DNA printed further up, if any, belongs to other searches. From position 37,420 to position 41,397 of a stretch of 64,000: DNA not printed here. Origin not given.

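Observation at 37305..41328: Orphan 1,225-aa helicase-like gene with a large unassignable N-terminal region, its own promoter and an overlapping 90-aa ORF: candidate undescribed nucleic-acid surveillance/defence module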

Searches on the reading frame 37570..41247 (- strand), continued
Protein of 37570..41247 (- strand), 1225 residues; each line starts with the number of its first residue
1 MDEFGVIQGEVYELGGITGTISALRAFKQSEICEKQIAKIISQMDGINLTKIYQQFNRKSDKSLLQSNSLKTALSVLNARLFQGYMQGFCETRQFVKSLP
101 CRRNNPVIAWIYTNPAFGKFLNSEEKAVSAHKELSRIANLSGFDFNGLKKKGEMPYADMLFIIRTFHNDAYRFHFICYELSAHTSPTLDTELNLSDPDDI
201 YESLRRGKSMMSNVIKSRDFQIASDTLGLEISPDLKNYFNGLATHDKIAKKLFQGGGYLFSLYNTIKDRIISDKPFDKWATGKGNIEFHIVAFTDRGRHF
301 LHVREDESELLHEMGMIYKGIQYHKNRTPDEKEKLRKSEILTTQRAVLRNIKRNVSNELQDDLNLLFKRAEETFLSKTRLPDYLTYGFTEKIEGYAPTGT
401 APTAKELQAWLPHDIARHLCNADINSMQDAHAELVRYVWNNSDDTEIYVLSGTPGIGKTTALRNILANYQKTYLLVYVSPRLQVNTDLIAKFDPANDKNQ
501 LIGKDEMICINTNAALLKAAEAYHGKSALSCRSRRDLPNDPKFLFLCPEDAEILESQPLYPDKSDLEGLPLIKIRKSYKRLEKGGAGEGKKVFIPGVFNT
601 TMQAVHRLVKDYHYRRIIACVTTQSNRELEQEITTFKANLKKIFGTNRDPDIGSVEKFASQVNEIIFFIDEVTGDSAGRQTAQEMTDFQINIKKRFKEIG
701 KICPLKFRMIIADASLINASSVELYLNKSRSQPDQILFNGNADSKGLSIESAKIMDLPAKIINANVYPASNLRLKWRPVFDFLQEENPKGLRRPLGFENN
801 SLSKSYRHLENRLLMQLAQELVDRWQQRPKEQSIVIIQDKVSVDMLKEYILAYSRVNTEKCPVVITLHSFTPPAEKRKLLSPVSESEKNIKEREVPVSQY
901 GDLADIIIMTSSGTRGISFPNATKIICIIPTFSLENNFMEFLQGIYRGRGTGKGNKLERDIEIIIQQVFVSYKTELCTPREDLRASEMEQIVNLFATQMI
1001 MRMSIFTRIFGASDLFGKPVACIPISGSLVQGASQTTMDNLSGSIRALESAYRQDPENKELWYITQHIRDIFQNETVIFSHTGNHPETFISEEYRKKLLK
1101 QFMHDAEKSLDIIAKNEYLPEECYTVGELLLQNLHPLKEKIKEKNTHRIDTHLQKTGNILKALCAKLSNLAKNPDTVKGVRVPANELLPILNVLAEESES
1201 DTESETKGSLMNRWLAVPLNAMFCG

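Call 83: get_annotated_region(hit=H6, flank=9000)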
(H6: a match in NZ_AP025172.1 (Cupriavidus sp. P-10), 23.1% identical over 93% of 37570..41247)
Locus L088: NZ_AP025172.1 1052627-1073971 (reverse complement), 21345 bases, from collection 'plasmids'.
description: Cupriavidus sp. P-10 plasmid pMTS1, complete sequence
organism: Cupriavidus sp. P-10 (NCBI taxid 2027911)
taxonomy: Bacteria; Pseudomonadota; Betaproteobacteria; Burkholderiales; Burkholderiaceae; Cupriavidus; Cupriavidus sp. P-10
host: -; source: -; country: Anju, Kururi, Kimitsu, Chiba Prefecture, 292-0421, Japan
typing (MOB-suite, as given by PLSDB): non-mobilizable
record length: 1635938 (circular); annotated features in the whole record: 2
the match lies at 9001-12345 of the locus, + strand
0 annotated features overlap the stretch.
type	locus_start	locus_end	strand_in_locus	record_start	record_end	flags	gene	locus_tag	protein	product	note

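Call 85: search_protein_families(library=phrogs, proteins=[window:37570-41247:-, P0026, P0154, L004:9201-12458:+], max_evalue=0.01)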
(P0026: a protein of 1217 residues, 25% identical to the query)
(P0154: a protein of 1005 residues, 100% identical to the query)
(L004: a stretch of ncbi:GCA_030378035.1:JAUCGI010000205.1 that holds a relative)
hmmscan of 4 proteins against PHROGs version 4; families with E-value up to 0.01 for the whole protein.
window:37570-41247:- (1225 aa): 1 family
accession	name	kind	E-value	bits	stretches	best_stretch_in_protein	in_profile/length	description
phrog_168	-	DNA, RNA and nucleotide metabolism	0.0067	17.1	0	442-481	40-78/314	clamp loader of DNA polymerase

P0026 (1217 aa): 0 families

P0154 (1005 aa): 0 families

L004:9201-12458:+ (1085 aa): 0 families

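Call 96: search_protein_families(library=padloc, proteins=[L001:14007-15044:+, L001:15044-15883:+, L004:8128-9105:+, L015:7861-8361:+, L015:8358-8855:+, L060:9085-9543:-, L001:8278-9879:+, L087:12921-15407:+, L087:15407-20968:+, L011:6920-9946:+], max_evalue=0.00001)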
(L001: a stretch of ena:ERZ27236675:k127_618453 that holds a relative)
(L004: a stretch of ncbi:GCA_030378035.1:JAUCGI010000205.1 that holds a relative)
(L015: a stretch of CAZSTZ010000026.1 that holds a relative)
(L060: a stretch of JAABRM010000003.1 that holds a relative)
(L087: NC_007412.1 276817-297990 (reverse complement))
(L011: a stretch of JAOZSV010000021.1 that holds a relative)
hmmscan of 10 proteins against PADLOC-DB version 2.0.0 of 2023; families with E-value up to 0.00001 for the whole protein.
L001:14007-15044:+ (345 aa): 54 families (the best 25 are shown)
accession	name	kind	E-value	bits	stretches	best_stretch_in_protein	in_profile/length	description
PDLC02981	AriAB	-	1.4e-22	78.2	1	228-329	274-376/694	-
PDLC02980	AriA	-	3.9e-18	64.5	1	37-330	6-303/304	-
PDLC00289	PtuA1|PtuA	-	4.9e-16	56.8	1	251-330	215-292/404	AAA ATPase domain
PDLC02335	AbiLi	-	7.2e-16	56.1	1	14-338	61-247/326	AbiLi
PDLC04235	PDC-M01A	-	9.1e-15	52.5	1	219-328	308-414/510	-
PDLC02979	AriA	-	4.8e-13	47.6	1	241-328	272-371/373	-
PDLC04244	PDC-M01A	-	7.1e-13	46.2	1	224-329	289-391/482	-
PDLC00282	PtuA1|PtuA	-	5.5e-12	43.3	1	254-329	350-425/520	AAA ATPase domain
PDLC00271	PtuA1|PtuA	-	9.2e-12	43.2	0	246-333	230-325/421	AAA ATPase domain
PDLC03878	NsnB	-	2.3e-11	42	1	33-332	24-283/345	-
PDLC04236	PDC-M01A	-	2.5e-11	41.3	1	247-329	216-294/388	-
PDLC00265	PtuA1|PtuA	-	2.7e-11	41.3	1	250-326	289-368/479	AAA ATPase domain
PDLC00273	PtuA1|PtuA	-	7.5e-11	39.7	1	251-329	189-268/375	AAA ATPase domain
PDLC00303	PtuA1|PtuA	-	9e-11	39.5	1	240-327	191-279/386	AAA ATPase domain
PDLC04164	AriA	-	1.3e-10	39.3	1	234-330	143-236/253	-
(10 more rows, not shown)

L001:15044-15883:+ (279 aa): 2 families
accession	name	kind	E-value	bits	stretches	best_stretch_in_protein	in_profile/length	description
PDLC02983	AriB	-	4.3e-20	70.8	1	21-239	2-221/236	-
PDLC02981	AriAB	-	4.4e-06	23.6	0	17-129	427-537/694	-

L004:8128-9105:+ (325 aa): 0 families

L015:7861-8361:+ (166 aa): 0 families

L015:8358-8855:+ (165 aa): 0 families

L060:9085-9543:- (152 aa): 0 families

L001:8278-9879:+ (533 aa): 0 families

L087:12921-15407:+ (828 aa): 3 families
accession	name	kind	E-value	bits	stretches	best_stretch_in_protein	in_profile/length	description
PDLC03965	TmtA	-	1.5e-12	44.4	1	28-134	28-125/1370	-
PDLC03968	TmtA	-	4e-08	29.4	1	30-148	74-176/1486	-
PDLC03966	TmtA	-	1.3e-07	27.8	1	26-189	38-197/1655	-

L087:15407-20968:+ (1853 aa): 3 families
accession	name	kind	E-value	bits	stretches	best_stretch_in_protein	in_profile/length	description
PDLC03968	TmtA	-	1.1e-12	44.5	1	816-1031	49-219/1486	-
PDLC03965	TmtA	-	1.2e-11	41.4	1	829-956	19-119/1370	-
PDLC03966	TmtA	-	1.7e-11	40.7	1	797-1172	5-377/1655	-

L011:6920-9946:+ (1008 aa): 60 families (the best 25 are shown)
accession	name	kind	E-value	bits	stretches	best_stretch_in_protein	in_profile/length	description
PDLC03604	REase_MTase_IIG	-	5.5e-220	731.1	1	4-1003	7-1003/1011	Type IIG restriction enzyme-methyltransferase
PDLC03596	REase_MTase_IIG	-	2.7e-79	265.4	1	541-1007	695-1145/1148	Type IIG restriction enzyme-methyltransferase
PDLC03612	REase_MTase_IIG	-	7e-79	264.3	2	539-1007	785-1246/1247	Type IIG restriction enzyme-methyltransferase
PDLC03609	REase_MTase_IIG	-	5.7e-73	244.2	2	392-933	431-929/1066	Type IIG restriction enzyme-methyltransferase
PDLC03601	REase_MTase_IIG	-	3.2e-52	175.6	1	542-935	663-1055/1110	Type IIG restriction enzyme-methyltransferase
PDLC03629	REase_MTase_IIG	-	5.6e-47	158.2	1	325-949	343-982/1182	Type IIG restriction enzyme-methyltransferase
PDLC02643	DrmMI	-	8.7e-44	147.7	2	537-995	848-1272/1347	DrmMI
PDLC03335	MTase_II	-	3.5e-43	146.2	2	463-938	140-577/607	Type II methyltransferase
PDLC03250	MTase_II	-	2.8e-41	140.1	1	358-1006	159-770/775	Type II methyltransferase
PDLC03313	MTase_II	-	8.4e-40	134.8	1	552-933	140-516/563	Type II methyltransferase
PDLC02529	PglX|PglXI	-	3.4e-36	122.4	1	191-999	30-837/1189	PglX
PDLC03226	MTase_II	-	7e-34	115.4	1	527-915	100-499/579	Type II methyltransferase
PDLC03245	MTase_II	-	1.7e-33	114.1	2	531-934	136-532/577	Type II methyltransferase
PDLC02521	PglX|PglXI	-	9.7e-25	84.7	1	556-935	481-833/1174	PglX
PDLC02638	DrmMI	-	6.4e-23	78.8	2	536-614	850-934/935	DrmMI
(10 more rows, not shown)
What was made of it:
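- On Anti-phage defence system (generic): However, PARIS is nested between A and B in L001 and a type IIG restriction-modification enzyme is adjacent in L011 (call 96).
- Defence-type context in the nearest clade: PARIS (AriA/AriB) nested between A and B, and a type IIG restriction-modification enzyme next to A (call 96). PARIS and a type IIG enzyme are nested or adjacent (call 96).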
